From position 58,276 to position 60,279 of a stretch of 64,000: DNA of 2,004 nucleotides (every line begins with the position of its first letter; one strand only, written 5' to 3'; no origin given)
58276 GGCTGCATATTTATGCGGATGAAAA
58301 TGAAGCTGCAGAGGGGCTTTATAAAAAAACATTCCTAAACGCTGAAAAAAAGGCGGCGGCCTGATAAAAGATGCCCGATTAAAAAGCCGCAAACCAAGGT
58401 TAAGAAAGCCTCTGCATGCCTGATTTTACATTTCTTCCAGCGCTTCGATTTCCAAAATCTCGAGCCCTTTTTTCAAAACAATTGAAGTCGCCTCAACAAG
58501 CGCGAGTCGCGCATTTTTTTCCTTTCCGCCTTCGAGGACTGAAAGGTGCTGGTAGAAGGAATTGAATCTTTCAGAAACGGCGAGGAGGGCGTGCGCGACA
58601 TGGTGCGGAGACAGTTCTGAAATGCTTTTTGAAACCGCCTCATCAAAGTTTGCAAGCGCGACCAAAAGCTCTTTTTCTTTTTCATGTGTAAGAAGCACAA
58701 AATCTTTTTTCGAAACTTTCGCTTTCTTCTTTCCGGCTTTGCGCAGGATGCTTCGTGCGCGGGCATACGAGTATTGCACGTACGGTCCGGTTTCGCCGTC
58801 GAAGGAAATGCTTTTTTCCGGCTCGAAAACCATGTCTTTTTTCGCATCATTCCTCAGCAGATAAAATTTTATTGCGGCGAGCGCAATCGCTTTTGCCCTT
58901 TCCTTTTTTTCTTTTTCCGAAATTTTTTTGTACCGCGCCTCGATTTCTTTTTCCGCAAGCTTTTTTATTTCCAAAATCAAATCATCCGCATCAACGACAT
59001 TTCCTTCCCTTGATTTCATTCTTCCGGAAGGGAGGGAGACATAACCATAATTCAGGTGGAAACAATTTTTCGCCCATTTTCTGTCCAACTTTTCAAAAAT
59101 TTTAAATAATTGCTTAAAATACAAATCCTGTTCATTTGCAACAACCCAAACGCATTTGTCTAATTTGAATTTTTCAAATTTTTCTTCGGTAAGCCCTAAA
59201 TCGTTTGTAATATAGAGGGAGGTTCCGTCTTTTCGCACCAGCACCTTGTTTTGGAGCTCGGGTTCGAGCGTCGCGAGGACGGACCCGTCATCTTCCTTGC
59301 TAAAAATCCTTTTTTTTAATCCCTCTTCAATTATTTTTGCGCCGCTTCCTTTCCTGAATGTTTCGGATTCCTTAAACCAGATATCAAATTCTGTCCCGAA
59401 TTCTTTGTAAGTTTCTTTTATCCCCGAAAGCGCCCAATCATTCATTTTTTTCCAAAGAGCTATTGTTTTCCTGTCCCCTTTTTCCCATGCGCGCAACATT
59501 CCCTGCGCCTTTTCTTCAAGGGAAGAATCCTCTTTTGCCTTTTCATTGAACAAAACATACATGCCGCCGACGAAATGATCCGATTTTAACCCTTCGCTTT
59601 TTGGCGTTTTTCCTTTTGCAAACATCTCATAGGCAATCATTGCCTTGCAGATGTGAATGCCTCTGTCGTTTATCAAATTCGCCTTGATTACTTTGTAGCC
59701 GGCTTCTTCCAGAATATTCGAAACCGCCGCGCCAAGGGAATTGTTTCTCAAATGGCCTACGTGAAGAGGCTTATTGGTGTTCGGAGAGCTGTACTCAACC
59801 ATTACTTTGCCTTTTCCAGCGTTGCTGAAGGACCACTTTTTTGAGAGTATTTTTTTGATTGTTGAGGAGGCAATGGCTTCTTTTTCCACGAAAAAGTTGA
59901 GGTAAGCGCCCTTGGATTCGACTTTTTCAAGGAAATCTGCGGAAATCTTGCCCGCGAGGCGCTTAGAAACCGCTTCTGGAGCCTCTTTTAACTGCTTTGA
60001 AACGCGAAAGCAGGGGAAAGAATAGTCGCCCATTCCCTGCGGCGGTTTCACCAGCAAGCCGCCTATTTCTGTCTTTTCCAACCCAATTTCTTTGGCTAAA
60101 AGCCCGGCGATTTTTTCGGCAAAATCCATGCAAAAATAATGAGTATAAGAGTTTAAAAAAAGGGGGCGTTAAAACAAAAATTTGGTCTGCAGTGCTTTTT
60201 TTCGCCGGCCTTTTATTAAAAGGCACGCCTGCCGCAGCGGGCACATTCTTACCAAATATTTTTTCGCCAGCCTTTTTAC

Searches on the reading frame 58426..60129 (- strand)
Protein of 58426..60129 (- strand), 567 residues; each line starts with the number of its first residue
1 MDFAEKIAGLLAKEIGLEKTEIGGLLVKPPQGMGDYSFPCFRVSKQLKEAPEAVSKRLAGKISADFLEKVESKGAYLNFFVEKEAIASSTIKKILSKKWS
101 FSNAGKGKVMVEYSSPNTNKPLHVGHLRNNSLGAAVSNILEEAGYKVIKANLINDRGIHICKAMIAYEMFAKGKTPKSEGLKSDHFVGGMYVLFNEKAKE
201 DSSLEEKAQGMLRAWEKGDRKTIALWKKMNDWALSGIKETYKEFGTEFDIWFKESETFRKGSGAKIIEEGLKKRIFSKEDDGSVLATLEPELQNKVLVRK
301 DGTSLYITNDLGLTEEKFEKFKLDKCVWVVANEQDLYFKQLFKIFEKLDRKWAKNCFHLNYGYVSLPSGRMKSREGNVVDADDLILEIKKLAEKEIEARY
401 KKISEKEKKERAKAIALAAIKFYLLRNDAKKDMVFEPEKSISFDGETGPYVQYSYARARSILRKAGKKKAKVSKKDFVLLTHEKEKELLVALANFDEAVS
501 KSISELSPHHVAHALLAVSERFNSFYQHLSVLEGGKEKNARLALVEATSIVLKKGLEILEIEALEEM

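Call 17: search_protein_families(library=pfam, proteins=[window:58426-60129:-])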
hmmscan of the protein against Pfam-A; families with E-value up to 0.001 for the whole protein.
window:58426-60129:- (567 aa): 3 families
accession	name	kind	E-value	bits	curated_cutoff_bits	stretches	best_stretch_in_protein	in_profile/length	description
PF00750.26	tRNA-synt_1d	-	1e-50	173.1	23.3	1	91-436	2-348/349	tRNA synthetases class I (R), catalytic domain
PF05746.21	DALR_1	-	8.2e-32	110.2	22.3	1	451-567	1-117/117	DALR anticodon binding domain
PF03485.21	Arg_tRNA_synt_N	-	2e-10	41.5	21.5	1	7-81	7-85/85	Arginyl tRNA synthetase N terminal domain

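Call 21: find_encoding_contigs(protein=window:58426-60129:-, flank=10000, max_places=6)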
Protein window:58426-60129:- (567 aa): 2 contigs read that carry it; 1 place shown.
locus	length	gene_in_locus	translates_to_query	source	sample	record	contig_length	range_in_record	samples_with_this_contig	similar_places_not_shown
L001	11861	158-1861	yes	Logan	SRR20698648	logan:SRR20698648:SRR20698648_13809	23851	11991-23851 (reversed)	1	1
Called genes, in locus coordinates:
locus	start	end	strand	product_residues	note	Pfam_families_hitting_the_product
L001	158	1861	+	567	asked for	PF03485:Arg_tRNA_synt_N, PF00750:tRNA-synt_1d, PF05746:DALR_1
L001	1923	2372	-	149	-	PF00583:Acetyltransf_1, PF13673:Acetyltransf_10 (weak), PF13508:Acetyltransf_7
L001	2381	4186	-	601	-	PF01411:tRNA-synt_2c, PF07973:tRNA_SAD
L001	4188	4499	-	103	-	PF02452:PemK_toxin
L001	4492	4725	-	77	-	-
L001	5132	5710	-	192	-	-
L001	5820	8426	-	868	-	-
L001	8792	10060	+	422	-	PF03721:UDPG_MGDP_dh_N, PF00984:UDPG_MGDP_dh, PF03720:UDPG_MGDP_dh_C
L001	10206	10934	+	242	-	PF02535:Zip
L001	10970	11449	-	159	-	PF06094:GGACT, PF13772:AIG2_2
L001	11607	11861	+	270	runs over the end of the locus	PF01925:TauE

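Call 40: find_homologous_proteins(query=window:58426-60129:-, max_evalue=1e-100)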
Query window:58426-60129:- (567 aa): 7960 proteins with E <= 1e-100 among 8000 candidates; the best 120 are listed.
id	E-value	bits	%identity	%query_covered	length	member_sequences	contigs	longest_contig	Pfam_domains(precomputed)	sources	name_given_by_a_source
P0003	0.0e+0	1235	100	100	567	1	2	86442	PF05746.22,PF00750.26,PF03485.22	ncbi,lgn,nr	ncbi:MAG: arginine--tRNA ligase [Candidatus Diapherotrites archaeon]|nr:arginine--tRNA ligase [Candi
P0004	0.0e+0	1098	87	100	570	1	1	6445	PF05746.22,PF00750.26,PF03485.22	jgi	jgi:arginyl-tRNA synthetase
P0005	0.0e+0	1040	82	100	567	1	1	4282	PF05746.22,PF00750.26,PF03485.22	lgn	-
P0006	2.5e-294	995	78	100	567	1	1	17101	PF05746.22,PF00750.26,PF03485.22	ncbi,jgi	ncbi:MAG: arginine--tRNA ligase [archaeon]|jgi:arginyl-tRNA synthetase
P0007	7.7e-243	825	65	100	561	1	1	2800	PF05746.22,PF00750.26,PF03485.22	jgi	-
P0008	1.5e-240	818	65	100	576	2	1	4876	PF05746.22,PF00750.26,PF03485.22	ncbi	ncbi:MAG: arginine--tRNA ligase [archaeon]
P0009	3.1e-240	817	65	100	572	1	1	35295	PF05746.22,PF00750.26,PF03485.22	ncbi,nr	ncbi:MAG: arginine--tRNA ligase [Candidatus Diapherotrites archaeon]|nr:arginine--tRNA ligase [Candi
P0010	4.4e-240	816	66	100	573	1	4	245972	PF05746.22,PF00750.26,PF03485.22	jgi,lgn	-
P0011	2.4e-238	810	65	100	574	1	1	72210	PF05746.22,PF00750.26,PF03485.22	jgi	jgi:arginyl-tRNA synthetase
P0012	3.5e-238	810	65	100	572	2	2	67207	PF05746.22,PF00750.26,PF03485.22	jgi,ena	-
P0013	1.6e-236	804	64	100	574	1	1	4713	PF05746.22,PF00750.26,PF03485.22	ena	-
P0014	6.6e-236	802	64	100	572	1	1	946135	PF05746.22,PF00750.26,PF03485.22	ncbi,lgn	-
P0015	2.7e-235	800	64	100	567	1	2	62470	PF05746.22,PF00750.26,PF03485.22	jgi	jgi:arginyl-tRNA synthetase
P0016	3.2e-235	800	64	100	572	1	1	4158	PF05746.22,PF00750.26,PF03485.22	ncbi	-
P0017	4.6e-235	800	63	100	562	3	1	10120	PF05746.22,PF00750.26,PF03485.22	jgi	jgi:arginyl-tRNA synthetase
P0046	2.5e-221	754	59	100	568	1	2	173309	PF05746.22,PF00750.26,PF03485.22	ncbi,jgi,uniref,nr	ncbi:MAG: arginine--tRNA ligase [Candidatus Diapherotrites archaeon]|jgi:arginyl-tRNA synthetase|uni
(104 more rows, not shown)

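Call 41: find_encoding_contigs(protein=P0004, flank=10000, max_places=2)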
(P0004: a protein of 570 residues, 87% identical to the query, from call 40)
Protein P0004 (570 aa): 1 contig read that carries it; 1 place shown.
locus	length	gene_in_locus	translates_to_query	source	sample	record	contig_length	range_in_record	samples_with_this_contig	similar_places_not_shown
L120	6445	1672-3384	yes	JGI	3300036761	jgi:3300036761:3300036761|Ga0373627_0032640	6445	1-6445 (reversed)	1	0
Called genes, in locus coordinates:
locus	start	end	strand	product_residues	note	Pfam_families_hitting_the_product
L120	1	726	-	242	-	?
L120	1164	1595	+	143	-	-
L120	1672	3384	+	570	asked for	PF03485:Arg_tRNA_synt_N, PF00750:tRNA-synt_1d, PF05746:DALR_1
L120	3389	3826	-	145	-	PF00583:Acetyltransf_1, PF13673:Acetyltransf_10, PF13508:Acetyltransf_7, PF08445:FR47 (weak)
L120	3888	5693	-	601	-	PF01411:tRNA-synt_2c, PF07973:tRNA_SAD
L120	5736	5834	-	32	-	-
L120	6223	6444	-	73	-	?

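Call 42: find_encoding_contigs(protein=P0005, flank=10000, max_places=2)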
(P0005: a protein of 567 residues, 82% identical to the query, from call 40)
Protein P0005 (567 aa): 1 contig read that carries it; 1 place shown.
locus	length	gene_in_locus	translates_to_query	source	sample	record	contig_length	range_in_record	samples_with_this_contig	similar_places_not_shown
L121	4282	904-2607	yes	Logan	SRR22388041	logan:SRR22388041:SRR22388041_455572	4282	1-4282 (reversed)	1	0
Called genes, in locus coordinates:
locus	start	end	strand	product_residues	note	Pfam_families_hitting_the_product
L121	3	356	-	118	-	?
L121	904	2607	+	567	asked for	PF03485:Arg_tRNA_synt_N, PF00750:tRNA-synt_1d, PF05746:DALR_1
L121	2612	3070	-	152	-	PF00583:Acetyltransf_1, PF13673:Acetyltransf_10, PF13508:Acetyltransf_7, PF08445:FR47 (weak)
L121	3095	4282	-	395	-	?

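Call 43: find_encoding_contigs(protein=P0006, flank=10000, max_places=2)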
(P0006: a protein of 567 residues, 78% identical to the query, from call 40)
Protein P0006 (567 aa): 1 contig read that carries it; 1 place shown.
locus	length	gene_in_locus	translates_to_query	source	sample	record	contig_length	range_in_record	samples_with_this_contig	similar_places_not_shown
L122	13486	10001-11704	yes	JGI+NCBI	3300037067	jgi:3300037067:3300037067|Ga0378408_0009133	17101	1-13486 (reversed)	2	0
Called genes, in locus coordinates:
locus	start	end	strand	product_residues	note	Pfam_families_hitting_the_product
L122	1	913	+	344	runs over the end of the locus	PF00535:Glycos_transf_2 (weak), PF10111:Glyco_tranf_2_2 (faint), PF13632:Glyco_trans_2_3, PF02709:Glyco_transf_7C (faint)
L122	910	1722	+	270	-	-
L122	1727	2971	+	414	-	PF05219:DREV (weak), PF13489:Methyltransf_23, PF13847:Methyltransf_31, PF08241:Methyltransf_11 (faint), PF13207:AAA_17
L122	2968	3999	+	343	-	PF13641:Glyco_tranf_2_3, PF00535:Glycos_transf_2, PF10111:Glyco_tranf_2_2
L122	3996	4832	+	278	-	PF01636:APH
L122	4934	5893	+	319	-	PF00293:NUDIX, PF01725:Ham1p_like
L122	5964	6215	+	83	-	PF00293:NUDIX (weak)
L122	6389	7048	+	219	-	-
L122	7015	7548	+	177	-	PF01209:Ubie_methyltran (weak), PF13489:Methyltransf_23, PF08241:Methyltransf_11, PF13649:Methyltransf_25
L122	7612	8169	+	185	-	PF00254:FKBP_C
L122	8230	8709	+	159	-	PF03358:FMN_red (weak)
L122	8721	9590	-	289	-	-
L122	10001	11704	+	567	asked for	PF03485:Arg_tRNA_synt_N, PF00750:tRNA-synt_1d, PF05746:DALR_1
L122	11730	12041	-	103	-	-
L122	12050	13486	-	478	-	PF01411:tRNA-synt_2c, PF07973:tRNA_SAD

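Call 69: find_encoding_contigs(protein=P0010, flank=10000, max_places=1)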
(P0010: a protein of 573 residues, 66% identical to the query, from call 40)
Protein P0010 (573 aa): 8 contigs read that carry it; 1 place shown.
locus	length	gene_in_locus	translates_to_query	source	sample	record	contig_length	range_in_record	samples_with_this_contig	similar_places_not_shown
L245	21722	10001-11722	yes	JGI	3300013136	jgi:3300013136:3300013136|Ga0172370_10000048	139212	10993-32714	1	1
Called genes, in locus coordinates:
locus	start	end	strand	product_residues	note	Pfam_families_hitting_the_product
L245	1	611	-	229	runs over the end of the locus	PF13485:Peptidase_MA_2 (weak)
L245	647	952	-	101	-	-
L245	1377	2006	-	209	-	PF09335:VTT_dom (weak)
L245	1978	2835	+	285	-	-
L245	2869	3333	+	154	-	PF08241:Methyltransf_11, PF13489:Methyltransf_23 (weak), PF01209:Ubie_methyltran (weak), PF13649:Methyltransf_25 (weak)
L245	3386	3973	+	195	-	PF00254:FKBP_C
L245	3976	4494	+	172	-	-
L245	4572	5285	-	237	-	-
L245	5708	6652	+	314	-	PF00070:Pyr_redox (faint), PF00890:FAD_binding_2 (faint), PF07992:Pyr_redox_2, PF12831:FAD_oxidored (faint), PF13450:NAD_binding_8 (weak), PF13738:Pyr_redox_3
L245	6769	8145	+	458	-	PF00696:AA_kinase, PF13840:ACT_7 (weak), PF22468:ACT_9, PF01842:ACT (weak), PF13840:ACT_7, PF22468:ACT_9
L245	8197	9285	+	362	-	PF01118:Semialdhyde_dh, PF02774:Semialdhyde_dhC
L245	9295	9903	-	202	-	PF04199:Cyclase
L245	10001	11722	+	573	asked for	PF03485:Arg_tRNA_synt_N, PF00750:tRNA-synt_1d, PF05746:DALR_1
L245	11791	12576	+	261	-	-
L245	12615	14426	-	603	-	PF01411:tRNA-synt_2c, PF07973:tRNA_SAD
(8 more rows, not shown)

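Call 70: find_encoding_contigs(protein=P0014, flank=10000, max_places=1)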
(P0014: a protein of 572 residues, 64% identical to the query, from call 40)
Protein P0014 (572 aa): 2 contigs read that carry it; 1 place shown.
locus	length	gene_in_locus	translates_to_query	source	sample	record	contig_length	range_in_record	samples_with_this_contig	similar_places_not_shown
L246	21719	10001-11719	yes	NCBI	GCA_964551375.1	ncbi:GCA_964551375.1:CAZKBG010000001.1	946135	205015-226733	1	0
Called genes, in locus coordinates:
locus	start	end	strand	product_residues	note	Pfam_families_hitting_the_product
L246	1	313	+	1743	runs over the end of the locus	-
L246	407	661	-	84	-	-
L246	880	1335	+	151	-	PF02915:Rubrerythrin (weak), PF13668:Ferritin_2 (weak)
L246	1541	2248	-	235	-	PF02678:Pirin, PF17954:Pirin_C_2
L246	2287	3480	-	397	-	PF00390:malic, PF03949:Malic_M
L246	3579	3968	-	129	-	PF21984:DnaD_N, PF01978:TrmB, PF12802:MarR_2 (weak)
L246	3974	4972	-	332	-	PF03486:HI0933_like (faint), PF07992:Pyr_redox_2, PF13738:Pyr_redox_3, PF00070:Pyr_redox (weak)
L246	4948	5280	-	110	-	PF00085:Thioredoxin, PF00578:AhpC-TSA (weak), PF02114:Phosducin (weak), PF13098:Thioredoxin_2, PF13905:Thioredoxin_8 (weak)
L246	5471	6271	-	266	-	PF01145:Band_7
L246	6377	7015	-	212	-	PF09335:VTT_dom (weak)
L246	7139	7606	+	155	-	PF01209:Ubie_methyltran (weak), PF08241:Methyltransf_11, PF13489:Methyltransf_23 (weak), PF13649:Methyltransf_25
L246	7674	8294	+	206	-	PF00254:FKBP_C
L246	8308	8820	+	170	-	-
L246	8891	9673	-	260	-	-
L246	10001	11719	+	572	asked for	PF03485:Arg_tRNA_synt_N, PF00750:tRNA-synt_1d, PF05746:DALR_1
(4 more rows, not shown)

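Call 71: find_encoding_contigs(protein=P0009, flank=10000, max_places=1)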
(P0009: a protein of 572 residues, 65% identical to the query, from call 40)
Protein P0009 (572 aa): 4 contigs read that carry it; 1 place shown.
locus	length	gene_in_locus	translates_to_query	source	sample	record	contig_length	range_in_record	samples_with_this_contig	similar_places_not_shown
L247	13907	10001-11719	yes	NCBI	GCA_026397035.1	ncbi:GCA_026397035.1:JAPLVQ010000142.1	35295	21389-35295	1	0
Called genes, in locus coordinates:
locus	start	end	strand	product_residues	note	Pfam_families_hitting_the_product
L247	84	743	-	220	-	PF07786:HGSNAT_cat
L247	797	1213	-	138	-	PF02629:CoA_binding (weak), PF13380:CoA_binding_2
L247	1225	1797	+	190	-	PF00588:SpoU_methylase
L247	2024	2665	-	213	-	-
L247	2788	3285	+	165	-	-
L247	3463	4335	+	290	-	-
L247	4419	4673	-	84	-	-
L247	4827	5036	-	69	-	-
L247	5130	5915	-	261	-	PF01145:Band_7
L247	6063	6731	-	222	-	-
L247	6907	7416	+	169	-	PF08241:Methyltransf_11, PF13649:Methyltransf_25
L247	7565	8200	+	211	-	PF00254:FKBP_C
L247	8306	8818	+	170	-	-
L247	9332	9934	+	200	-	PF00072:Response_reg (weak)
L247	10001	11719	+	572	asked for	PF03485:Arg_tRNA_synt_N, PF00750:tRNA-synt_1d, PF05746:DALR_1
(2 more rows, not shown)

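Call 72: find_encoding_contigs(protein=P0046, flank=10000, max_places=1)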
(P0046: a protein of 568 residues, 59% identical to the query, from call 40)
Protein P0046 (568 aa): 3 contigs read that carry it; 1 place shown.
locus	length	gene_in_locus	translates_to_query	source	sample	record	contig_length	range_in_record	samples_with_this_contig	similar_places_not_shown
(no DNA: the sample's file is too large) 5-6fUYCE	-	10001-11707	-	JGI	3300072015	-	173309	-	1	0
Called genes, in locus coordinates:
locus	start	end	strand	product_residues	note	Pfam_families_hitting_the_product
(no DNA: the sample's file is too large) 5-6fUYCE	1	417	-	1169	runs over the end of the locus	PF23649:FKBP15 (faint), PF23991:DUF7310 (faint)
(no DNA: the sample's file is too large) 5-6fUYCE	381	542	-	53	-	-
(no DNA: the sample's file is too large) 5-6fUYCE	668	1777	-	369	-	PF02812:ELFV_dehydrog_N, PF05088:Bac_GDH_CD (faint), PF00208:ELFV_dehydrog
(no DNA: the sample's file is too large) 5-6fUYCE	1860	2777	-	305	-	PF00890:FAD_binding_2 (weak), PF01134:GIDA (weak), PF01266:DAO (faint), PF01494:FAD_binding_3 (faint), PF07992:Pyr_redox_2, PF12831:FAD_oxidored, PF13738:Pyr_redox_3, PF00070:Pyr_redox, +2 more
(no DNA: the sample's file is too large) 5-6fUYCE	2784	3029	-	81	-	-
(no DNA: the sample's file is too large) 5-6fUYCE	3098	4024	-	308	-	PF02016:Peptidase_S66, PF17676:Peptidase_S66C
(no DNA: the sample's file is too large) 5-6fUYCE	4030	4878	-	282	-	PF08501:Shikimate_dh_N, PF01488:Shikimate_DH, PF18317:SDH_C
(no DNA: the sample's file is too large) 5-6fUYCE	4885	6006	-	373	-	PF00465:Fe-ADH (weak), PF13685:Fe-ADH_2, PF01761:DHQ_synthase, PF24621:DHQS_C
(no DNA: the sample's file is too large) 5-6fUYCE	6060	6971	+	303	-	PF00070:Pyr_redox (faint), PF01266:DAO (faint), PF03486:HI0933_like (faint), PF07992:Pyr_redox_2, PF12831:FAD_oxidored (faint), PF13450:NAD_binding_8 (weak), PF13454:NAD_binding_9 (weak), PF13738:Pyr_redox_3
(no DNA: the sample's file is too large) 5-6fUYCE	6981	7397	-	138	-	PF13404:HTH_AsnC-type, PF13412:HTH_24, PF01037:AsnC_trans_reg (weak)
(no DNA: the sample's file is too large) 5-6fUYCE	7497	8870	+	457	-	PF00696:AA_kinase, PF22468:ACT_9, PF13840:ACT_7 (weak), PF01842:ACT, PF22468:ACT_9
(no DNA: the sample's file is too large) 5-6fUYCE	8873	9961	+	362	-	PF01118:Semialdhyde_dh, PF02774:Semialdhyde_dhC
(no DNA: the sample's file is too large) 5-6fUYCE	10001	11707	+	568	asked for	PF03485:Arg_tRNA_synt_N, PF00750:tRNA-synt_1d, PF05746:DALR_1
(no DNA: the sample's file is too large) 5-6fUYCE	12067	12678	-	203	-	-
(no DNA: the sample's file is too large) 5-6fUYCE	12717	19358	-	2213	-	PF13620:CarboxypepD_reg (faint)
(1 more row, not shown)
